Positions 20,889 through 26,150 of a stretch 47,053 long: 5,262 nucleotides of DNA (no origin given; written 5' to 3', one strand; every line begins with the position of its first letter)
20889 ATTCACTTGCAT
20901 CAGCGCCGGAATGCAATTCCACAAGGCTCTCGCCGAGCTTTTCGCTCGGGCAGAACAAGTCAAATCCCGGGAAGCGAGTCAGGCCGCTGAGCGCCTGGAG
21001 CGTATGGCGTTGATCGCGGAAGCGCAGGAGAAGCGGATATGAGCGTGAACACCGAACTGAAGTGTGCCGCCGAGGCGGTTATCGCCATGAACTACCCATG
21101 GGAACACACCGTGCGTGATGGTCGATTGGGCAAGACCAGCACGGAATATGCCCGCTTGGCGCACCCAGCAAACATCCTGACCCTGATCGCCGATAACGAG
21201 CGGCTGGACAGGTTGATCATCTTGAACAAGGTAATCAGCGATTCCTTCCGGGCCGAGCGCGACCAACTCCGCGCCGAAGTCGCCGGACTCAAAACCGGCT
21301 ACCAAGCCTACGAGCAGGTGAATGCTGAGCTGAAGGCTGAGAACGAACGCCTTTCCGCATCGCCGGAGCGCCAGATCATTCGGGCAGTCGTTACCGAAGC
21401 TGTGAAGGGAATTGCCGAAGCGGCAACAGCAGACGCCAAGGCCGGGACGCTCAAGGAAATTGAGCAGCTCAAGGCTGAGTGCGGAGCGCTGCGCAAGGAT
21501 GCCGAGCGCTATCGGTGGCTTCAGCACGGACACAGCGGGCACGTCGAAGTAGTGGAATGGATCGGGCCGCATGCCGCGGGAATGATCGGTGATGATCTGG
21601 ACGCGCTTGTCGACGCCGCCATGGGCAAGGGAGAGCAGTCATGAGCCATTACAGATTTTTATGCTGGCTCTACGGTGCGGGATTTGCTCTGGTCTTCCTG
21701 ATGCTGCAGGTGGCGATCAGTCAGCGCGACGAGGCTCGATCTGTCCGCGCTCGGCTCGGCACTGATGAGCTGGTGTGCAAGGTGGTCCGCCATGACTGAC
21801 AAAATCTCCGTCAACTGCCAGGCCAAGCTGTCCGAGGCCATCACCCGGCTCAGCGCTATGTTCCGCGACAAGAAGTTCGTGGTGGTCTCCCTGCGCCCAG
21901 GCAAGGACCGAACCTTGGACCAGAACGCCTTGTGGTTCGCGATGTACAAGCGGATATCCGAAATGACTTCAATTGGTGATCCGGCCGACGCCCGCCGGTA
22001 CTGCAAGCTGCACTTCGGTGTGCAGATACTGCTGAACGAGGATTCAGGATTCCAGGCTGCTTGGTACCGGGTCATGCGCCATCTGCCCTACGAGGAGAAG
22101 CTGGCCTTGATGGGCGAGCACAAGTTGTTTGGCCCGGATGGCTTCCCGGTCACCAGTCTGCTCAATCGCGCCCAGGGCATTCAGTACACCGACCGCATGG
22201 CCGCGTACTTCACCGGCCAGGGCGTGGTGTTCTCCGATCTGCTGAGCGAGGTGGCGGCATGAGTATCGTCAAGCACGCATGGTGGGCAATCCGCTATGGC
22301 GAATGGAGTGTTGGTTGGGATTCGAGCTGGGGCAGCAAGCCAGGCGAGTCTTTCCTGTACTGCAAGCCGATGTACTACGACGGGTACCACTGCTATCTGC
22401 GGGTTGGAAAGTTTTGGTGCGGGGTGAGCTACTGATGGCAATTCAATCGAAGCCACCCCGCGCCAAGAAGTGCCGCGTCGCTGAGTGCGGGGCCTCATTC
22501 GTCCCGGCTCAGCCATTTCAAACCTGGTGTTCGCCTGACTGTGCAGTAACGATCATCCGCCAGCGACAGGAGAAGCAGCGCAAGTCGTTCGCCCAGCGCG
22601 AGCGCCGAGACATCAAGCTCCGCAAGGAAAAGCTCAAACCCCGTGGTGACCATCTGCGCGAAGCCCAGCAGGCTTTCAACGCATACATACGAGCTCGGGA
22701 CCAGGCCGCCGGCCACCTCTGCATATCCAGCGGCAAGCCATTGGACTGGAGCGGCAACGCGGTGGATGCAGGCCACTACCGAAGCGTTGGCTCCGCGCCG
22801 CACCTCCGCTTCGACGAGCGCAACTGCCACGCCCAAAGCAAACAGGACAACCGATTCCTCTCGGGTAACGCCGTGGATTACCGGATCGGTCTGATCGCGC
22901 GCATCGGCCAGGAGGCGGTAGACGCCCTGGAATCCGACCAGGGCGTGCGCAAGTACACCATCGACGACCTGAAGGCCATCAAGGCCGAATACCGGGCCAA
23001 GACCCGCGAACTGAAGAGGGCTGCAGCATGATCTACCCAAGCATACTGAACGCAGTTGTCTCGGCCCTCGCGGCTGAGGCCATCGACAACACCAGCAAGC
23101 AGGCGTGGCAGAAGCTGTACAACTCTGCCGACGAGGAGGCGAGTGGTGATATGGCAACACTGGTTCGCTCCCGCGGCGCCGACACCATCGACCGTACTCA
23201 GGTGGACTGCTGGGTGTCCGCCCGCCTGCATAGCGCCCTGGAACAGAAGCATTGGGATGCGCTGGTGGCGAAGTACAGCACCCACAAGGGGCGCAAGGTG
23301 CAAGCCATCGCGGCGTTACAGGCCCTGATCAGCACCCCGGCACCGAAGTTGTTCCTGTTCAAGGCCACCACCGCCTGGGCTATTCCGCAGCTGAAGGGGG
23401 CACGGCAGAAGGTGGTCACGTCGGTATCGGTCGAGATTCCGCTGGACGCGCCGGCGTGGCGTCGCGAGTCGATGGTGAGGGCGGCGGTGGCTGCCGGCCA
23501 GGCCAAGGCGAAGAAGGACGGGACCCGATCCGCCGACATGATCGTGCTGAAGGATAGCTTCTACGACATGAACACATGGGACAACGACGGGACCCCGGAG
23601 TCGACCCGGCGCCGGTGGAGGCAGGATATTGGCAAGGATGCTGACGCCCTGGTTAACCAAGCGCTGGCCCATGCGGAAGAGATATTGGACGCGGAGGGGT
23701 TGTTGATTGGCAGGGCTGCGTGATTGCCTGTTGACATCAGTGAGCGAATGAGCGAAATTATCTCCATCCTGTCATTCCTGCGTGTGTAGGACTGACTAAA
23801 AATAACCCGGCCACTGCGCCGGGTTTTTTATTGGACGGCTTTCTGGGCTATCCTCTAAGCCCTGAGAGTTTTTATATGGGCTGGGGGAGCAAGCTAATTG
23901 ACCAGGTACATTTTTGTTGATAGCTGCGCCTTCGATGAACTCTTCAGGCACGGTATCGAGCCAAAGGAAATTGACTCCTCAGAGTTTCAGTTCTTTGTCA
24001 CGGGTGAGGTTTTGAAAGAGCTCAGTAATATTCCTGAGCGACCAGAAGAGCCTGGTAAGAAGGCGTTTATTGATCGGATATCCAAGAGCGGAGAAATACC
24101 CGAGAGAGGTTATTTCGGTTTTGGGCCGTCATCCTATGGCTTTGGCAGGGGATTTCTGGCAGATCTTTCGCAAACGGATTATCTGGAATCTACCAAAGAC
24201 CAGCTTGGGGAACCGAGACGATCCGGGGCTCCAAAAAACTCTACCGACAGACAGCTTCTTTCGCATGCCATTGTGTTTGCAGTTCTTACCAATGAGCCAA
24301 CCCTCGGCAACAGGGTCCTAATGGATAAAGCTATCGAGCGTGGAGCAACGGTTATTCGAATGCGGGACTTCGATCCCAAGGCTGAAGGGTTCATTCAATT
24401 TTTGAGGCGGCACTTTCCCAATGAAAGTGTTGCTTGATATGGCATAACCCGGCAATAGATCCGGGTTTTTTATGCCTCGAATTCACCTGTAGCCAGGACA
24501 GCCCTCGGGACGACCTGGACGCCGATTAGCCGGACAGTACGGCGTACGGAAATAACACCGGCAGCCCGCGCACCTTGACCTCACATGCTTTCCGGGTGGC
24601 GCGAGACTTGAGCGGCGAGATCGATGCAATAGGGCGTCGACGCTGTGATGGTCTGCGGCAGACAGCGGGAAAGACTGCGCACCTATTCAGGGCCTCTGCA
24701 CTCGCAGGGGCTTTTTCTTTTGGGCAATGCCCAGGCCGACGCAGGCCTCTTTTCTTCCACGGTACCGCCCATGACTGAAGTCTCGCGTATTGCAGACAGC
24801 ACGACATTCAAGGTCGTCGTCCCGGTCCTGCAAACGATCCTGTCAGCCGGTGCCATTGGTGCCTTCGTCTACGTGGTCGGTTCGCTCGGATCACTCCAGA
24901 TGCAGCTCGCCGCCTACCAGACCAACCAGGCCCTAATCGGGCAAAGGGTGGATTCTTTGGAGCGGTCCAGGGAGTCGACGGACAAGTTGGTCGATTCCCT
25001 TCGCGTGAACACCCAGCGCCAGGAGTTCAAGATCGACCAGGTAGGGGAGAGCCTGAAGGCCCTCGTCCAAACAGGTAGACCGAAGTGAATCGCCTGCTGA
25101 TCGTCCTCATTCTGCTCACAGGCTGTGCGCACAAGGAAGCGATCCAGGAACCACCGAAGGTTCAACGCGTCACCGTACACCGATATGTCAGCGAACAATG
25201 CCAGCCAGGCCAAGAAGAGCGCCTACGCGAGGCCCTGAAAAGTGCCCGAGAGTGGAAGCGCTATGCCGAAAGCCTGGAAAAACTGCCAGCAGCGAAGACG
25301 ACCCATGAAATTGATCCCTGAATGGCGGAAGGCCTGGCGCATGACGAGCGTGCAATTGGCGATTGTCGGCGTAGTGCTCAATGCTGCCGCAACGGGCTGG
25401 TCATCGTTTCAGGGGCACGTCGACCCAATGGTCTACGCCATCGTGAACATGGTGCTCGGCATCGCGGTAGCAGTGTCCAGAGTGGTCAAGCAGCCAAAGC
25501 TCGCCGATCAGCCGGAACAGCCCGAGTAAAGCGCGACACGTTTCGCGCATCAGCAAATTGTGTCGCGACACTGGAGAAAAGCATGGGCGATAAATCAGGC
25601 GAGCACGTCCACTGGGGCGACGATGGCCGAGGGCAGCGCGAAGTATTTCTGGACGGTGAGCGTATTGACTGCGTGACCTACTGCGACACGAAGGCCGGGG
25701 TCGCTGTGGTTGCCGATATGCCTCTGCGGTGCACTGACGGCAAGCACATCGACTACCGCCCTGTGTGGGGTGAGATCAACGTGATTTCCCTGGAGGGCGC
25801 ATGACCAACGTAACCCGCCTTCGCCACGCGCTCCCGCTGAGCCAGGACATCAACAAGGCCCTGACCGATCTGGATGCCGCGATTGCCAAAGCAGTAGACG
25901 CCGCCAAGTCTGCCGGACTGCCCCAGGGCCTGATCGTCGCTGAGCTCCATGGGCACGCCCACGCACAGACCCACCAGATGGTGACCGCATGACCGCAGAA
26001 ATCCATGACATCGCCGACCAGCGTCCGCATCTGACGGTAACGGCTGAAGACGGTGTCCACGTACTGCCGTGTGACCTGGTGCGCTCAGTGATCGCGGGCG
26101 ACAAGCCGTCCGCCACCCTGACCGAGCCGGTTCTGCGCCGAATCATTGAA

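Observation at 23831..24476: AT-rich orphan PIN-like gene bracketed by two strong terminators between the late promoter and the late genes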

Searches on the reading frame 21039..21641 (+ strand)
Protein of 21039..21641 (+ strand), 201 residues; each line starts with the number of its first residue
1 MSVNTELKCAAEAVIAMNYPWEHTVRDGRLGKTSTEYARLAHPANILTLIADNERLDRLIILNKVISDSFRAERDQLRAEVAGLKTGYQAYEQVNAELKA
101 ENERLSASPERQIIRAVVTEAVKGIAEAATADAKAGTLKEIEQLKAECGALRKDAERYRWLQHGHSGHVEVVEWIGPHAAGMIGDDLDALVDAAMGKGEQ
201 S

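Call 16: search_protein_families(library=phrogs, proteins=[window:21039-21641:+], max_evalue=0.001)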
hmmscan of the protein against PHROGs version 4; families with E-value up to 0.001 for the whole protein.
window:21039-21641:+ (201 aa): 3 families
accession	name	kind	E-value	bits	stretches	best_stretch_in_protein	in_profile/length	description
phrog_4029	-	unknown function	5.7e-17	63.4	1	4-200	4-143/144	-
phrog_30653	-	unknown function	6.4e-08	33.6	1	71-153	117-205/258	-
phrog_2101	-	unknown function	2.5e-05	25.8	1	65-146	85-169/194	-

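Call 17: search_protein_families(library=pfam, proteins=[window:21039-21641:+], max_evalue=0.001)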
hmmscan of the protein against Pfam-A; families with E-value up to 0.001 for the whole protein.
window:21039-21641:+ (201 aa): 0 families

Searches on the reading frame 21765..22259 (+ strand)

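Call 16: search_protein_families(library=phrogs, proteins=[window:21765-22259:+], max_evalue=0.001)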
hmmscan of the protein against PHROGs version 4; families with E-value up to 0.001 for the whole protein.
window:21765-22259:+ (165 aa): 2 families
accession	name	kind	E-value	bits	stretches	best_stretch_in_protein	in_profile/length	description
phrog_7283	-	DNA, RNA and nucleotide metabolism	6.1e-78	261.2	1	10-165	1-156/156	NinB/ Orf homologous recombination mediator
phrog_72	-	DNA, RNA and nucleotide metabolism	1.3e-07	32.9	1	13-86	11-92/161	NinB/ Orf homologous recombination mediator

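Call 17: search_protein_families(library=pfam, proteins=[window:21765-22259:+], max_evalue=0.001)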
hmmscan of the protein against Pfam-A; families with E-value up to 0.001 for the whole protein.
window:21765-22259:+ (165 aa): 0 families

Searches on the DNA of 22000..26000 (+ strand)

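Call 7: search_dna_similar(query=window:22000-26000:+, collection=phages, mode=near)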
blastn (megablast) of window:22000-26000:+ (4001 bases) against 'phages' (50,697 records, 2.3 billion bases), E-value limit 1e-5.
Records with a match: 3; places in all: 3; records where one place covers at least 80% of the query: 0.
Best place of each record, by identity: 90-95% 2; 80-90% 1.
By first word of the organism name: Pseudomonas 3.
By host as written in the record: Pseudomonas sp. ANT_H14 2; Pseudomonas protegens CEMTC 4060 1.
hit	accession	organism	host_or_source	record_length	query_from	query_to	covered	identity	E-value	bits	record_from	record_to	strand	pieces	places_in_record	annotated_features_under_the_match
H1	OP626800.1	Pseudomonas phage PseuP_222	Pseudomonas protegens CEMTC 4060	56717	949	1803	21%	83.3%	0e+0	784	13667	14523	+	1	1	transcription regulator, anti-termination | lambda recombination protein | hypothetical protein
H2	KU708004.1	Pseudomonas phage phiAH14a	Pseudomonas sp. ANT_H14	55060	1729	3577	4%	92.4%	4e-28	224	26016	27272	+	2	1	hypothetical protein (x2) | peptidase M48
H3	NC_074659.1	Pseudomonas phage phiAH14a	Pseudomonas sp. ANT_H14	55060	1729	3577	4%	92.4%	4e-28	224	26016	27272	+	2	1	hypothetical protein (x2) | peptidase M48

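Call 31: get_annotated_region(hit=H1, flank=3000)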
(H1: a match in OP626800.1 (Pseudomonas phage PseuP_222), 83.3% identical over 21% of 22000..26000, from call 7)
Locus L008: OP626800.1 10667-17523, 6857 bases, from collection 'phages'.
description: Pseudomonas phage PseuP_222, complete genome.
organism: Pseudomonas phage PseuP_222 (NCBI taxid 3043421)
taxonomy: Viruses; Duplodnaviria; Heunggongvirae; Uroviricota; Caudoviricetes
host: Pseudomonas protegens CEMTC 4060; source: River Inya water; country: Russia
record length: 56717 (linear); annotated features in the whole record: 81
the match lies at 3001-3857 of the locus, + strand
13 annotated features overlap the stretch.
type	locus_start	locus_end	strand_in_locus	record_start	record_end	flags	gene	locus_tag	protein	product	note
CDS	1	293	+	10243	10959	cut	-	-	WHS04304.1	regulatory protein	-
CDS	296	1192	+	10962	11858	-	-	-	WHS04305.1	DNA replication protein O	-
CDS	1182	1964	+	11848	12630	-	-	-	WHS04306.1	replisome organizer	-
CDS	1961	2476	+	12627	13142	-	-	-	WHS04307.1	protein NinB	-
CDS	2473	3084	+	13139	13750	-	-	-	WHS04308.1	lambda recombination protein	lambda recombination protein NinG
CDS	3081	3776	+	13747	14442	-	-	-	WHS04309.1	transcription regulator, anti-termination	-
CDS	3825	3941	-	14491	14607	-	-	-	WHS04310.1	hypothetical protein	-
CDS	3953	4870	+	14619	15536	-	-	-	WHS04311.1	hypothetical protein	-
CDS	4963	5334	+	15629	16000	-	-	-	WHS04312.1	tail needle protein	-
CDS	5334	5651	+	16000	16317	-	-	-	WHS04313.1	NADH-ubiquinone oxidoreductase MWFE subunit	-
CDS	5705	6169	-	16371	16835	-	-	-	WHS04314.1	hypothetical protein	-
CDS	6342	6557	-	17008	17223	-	-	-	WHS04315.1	hypothetical protein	-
CDS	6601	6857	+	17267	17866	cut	-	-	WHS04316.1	terminase small subunit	-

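Call 32: get_annotated_region(hit=H2, flank=2500)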
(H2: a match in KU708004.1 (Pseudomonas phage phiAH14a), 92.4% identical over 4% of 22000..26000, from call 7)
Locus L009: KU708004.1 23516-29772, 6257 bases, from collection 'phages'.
description: Pseudomonas phage phiAH14a, complete genome.
organism: Pseudomonas phage phiAH14a (NCBI taxid 1805958)
taxonomy: Viruses; Duplodnaviria; Heunggongvirae; Uroviricota; Caudoviricetes
host: Pseudomonas sp. ANT_H14; source: -; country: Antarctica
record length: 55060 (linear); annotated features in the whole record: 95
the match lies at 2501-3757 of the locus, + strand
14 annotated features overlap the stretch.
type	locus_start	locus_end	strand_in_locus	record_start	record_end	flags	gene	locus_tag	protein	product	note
CDS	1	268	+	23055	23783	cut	-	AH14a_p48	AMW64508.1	hypothetical protein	-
CDS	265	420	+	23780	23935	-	-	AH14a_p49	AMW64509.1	hypothetical protein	-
CDS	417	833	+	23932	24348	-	-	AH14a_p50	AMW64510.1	NinB protein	-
CDS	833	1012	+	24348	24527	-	-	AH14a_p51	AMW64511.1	hypothetical protein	-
CDS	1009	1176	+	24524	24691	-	-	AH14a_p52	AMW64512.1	hypothetical protein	-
CDS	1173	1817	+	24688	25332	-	-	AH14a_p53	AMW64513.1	NinG protein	-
CDS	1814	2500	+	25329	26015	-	-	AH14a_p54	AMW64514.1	hypothetical protein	-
CDS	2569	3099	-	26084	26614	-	-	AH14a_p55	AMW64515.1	hypothetical protein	-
CDS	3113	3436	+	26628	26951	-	-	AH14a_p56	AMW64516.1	peptidase M48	-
CDS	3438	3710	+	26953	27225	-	-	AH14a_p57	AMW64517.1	hypothetical protein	-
CDS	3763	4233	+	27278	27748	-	-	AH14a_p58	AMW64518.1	proteasome subunit beta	-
CDS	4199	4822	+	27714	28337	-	-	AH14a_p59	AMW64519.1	hypothetical protein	-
CDS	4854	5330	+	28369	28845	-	-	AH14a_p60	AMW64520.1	hypothetical protein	-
CDS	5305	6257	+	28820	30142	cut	-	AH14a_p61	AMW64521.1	terminase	-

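Call 38: search_rna_families(source=window, start=23650, end=24850, threshold=evalue, max_evalue=1)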
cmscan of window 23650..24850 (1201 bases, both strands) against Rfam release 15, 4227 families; matches with E-value up to 1: 4.
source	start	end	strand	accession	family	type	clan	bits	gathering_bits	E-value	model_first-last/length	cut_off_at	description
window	24487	24566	+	RF03044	Proteo-phage-1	Gene; sRNA;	-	77.4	42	4.6e-14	1-82/82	no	Proteo-phage-1 RNA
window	24689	24723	+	RF00489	ctRNA_p42d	Gene; antisense;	-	19.6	50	0.31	1-46/46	no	ctRNA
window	23767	23832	+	RF02837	anti-hemB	Gene; sRNA;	-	18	49.5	0.24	1-81/81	no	Burkholderia RNA 7 (anti-hemB)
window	24640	24722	+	RF02353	BjrC68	Gene; sRNA;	-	15.1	39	0.69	1-82/82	no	Bradyrhizobiaceae sRNA BjrC68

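Call 45: search_rna_families(sources=[L001, L004, L005, L006, L008, L009, L010, L011, L012, L013, L014, L015], threshold=gathering)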
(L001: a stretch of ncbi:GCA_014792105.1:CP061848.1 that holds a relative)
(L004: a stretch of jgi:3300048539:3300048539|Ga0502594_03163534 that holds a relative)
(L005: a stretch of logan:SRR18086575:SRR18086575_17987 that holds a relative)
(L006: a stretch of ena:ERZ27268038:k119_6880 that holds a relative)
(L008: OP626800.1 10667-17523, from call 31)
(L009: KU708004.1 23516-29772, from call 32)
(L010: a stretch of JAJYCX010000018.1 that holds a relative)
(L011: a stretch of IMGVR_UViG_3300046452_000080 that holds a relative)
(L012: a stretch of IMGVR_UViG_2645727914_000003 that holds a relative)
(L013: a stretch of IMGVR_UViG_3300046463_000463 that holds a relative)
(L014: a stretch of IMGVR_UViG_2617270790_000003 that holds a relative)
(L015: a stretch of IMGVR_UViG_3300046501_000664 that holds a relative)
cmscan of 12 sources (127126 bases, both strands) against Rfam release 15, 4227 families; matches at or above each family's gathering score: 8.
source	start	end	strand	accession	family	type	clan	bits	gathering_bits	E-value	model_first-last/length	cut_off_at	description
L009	2805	2882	+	RF03044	Proteo-phage-1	Gene; sRNA;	-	82.1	42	3.9e-13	1-82/82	no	Proteo-phage-1 RNA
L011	6591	6669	+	RF03044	Proteo-phage-1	Gene; sRNA;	-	77.2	42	5.3e-12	1-82/82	no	Proteo-phage-1 RNA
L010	56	126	-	RF00005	tRNA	Gene; tRNA;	CL00001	75.5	29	1.9e-14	1-71/71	no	tRNA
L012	6592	6669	+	RF03044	Proteo-phage-1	Gene; sRNA;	-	72.6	42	5.9e-11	1-82/82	no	Proteo-phage-1 RNA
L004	6609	6687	+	RF03044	Proteo-phage-1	Gene; sRNA;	-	70.1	42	2.3e-10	1-82/82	no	Proteo-phage-1 RNA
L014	6643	6722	+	RF03044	Proteo-phage-1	Gene; sRNA;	-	64.3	42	4.9e-09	1-82/82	no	Proteo-phage-1 RNA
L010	322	403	-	RF00005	tRNA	Gene; tRNA;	CL00001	57.8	29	1.5e-09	1-71/71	no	tRNA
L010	1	44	-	RF00005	tRNA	Gene; tRNA;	CL00001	31.6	29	0.023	1-43/71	3'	tRNA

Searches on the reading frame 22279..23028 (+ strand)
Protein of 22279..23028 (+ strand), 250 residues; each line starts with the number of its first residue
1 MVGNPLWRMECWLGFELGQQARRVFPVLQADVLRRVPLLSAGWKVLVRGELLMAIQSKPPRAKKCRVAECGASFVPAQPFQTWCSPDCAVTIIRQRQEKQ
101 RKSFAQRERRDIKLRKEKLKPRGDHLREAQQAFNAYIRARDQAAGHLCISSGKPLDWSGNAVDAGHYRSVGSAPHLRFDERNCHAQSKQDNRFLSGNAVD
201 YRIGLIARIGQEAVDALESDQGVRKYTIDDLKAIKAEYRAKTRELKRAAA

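Call 16: search_protein_families(library=phrogs, proteins=[window:22279-23028:+], max_evalue=0.001)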
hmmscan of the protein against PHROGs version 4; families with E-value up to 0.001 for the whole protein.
window:22279-23028:+ (250 aa): 4 families
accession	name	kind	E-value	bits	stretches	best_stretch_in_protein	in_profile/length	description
phrog_171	-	DNA, RNA and nucleotide metabolism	1.9e-94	318.9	1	52-249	26-225/452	NinG/ Rap DNA junction specific endonuclease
phrog_5034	-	DNA, RNA and nucleotide metabolism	3.4e-34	118.9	1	115-249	4-134/138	NinG/ Rap DNA junction specific endonuclease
phrog_12986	-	unknown function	7.4e-33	114.5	1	60-186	4-129/130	-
phrog_4916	-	unknown function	4.7e-14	52.9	1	195-248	13-66/71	-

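Call 17: search_protein_families(library=pfam, proteins=[window:22279-23028:+], max_evalue=0.001)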
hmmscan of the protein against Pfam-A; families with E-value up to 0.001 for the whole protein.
window:22279-23028:+ (250 aa): 1 family
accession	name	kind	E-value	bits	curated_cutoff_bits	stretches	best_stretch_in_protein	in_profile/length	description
PF05766.18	NinG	-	9.2e-57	192.4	25.4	1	58-247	2-192/193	Bacteriophage Lambda NinG protein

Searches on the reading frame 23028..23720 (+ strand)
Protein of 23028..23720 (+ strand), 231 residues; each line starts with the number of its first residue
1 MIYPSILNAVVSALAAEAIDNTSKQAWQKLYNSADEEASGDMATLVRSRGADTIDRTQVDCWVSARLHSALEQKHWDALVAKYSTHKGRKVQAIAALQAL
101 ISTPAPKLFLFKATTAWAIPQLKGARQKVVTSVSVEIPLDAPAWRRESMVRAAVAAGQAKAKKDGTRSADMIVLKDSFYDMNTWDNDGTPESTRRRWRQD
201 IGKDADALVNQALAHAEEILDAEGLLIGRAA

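Call 16: search_protein_families(library=phrogs, proteins=[window:23028-23720:+], max_evalue=0.001)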
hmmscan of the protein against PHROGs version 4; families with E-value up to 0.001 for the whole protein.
window:23028-23720:+ (231 aa): 1 family
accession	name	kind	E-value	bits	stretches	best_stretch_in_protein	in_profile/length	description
phrog_3412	-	unknown function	2.2e-76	256.8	1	1-231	1-188/188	-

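Call 17: search_protein_families(library=pfam, proteins=[window:23028-23720:+], max_evalue=0.001)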
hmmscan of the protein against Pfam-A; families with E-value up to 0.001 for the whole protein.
window:23028-23720:+ (231 aa): 0 families

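Call 69: search_solved_structures(query=window:23028-23720:+, max_evalue=1)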
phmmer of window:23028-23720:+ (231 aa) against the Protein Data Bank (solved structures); distinct sequences matched with E-value up to 1: 0.
